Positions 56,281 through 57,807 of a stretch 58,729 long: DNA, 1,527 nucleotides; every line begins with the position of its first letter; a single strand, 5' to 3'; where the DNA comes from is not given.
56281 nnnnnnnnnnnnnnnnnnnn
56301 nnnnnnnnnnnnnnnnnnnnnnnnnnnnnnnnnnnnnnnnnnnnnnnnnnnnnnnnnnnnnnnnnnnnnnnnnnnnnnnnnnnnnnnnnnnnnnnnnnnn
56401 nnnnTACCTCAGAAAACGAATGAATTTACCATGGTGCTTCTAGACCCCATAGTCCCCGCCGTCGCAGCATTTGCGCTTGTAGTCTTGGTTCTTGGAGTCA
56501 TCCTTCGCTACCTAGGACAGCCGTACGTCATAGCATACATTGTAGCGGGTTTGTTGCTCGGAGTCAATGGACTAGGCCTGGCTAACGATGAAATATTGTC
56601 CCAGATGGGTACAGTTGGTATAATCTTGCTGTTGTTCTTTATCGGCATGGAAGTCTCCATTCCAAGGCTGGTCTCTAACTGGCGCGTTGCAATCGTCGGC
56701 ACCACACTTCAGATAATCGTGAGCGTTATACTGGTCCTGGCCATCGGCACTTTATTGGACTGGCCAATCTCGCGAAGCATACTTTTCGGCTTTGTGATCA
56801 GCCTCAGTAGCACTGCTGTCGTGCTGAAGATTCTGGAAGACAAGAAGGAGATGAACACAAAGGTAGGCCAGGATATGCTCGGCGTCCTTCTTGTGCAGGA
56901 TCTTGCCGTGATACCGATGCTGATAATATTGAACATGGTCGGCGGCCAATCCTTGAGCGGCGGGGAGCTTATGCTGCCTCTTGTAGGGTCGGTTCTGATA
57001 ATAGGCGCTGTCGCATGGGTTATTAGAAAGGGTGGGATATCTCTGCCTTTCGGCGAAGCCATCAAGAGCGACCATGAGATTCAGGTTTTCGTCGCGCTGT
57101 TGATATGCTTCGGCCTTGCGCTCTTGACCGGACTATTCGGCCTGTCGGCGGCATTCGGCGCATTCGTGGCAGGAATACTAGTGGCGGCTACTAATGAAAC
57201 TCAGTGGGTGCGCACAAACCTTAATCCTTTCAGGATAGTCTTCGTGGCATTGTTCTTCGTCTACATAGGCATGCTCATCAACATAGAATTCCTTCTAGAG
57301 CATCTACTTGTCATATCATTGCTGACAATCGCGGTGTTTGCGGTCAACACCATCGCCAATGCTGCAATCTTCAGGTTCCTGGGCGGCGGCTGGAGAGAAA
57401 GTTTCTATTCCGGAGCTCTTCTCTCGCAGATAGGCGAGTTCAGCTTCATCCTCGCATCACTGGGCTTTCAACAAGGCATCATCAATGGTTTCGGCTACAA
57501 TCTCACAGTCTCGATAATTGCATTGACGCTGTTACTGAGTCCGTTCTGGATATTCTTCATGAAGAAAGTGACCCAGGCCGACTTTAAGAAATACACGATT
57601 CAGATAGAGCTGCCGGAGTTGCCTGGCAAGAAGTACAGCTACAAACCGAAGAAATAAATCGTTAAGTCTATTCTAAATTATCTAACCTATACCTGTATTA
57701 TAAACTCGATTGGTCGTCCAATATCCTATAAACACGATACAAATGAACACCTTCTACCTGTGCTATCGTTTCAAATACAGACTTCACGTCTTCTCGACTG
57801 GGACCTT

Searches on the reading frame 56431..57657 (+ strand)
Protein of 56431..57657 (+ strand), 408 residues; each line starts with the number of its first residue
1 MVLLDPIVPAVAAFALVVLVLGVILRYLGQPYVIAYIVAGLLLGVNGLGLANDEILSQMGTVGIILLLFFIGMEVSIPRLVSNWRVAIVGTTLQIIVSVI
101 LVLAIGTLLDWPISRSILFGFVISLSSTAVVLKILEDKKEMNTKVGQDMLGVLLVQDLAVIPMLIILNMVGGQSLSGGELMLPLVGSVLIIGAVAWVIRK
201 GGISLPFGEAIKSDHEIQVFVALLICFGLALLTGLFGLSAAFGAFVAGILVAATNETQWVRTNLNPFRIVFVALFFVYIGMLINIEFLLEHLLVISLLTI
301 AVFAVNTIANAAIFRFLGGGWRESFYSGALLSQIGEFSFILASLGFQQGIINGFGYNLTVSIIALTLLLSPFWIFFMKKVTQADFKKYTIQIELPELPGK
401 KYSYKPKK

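Call 47: search_protein_families(library=ncbifam, proteins=[window:56431-57657:+], max_evalue=0.00001)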
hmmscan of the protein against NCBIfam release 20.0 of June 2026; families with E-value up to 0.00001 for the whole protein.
window:56431-57657:+ (408 aa): 5 families
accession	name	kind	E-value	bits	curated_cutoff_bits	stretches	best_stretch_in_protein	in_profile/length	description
NF045626.1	FeTrans_MagA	equivalog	1e-77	261.7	700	1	6-382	6-382/386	iron transporter MagA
TIGR00932.1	2a37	subfamily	1.5e-55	188.6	238.3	1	19-284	5-275/275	monovalent cation:proton antiporter-2 (CPA2) family protein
NF002924.0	PRK03562.1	equivalog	2.6e-46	158.3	752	1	23-387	22-389/623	glutathione-regulated potassium-efflux system protein KefC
NF002973.0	PRK03659.1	equivalog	1.5e-42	145.9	804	1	16-387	15-386/602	glutathione-regulated potassium-efflux system protein KefB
NF007950.1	PRK10669.1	equivalog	4.7e-38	131.3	700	1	6-379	6-389/547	YbaL family putative K(+) efflux transporter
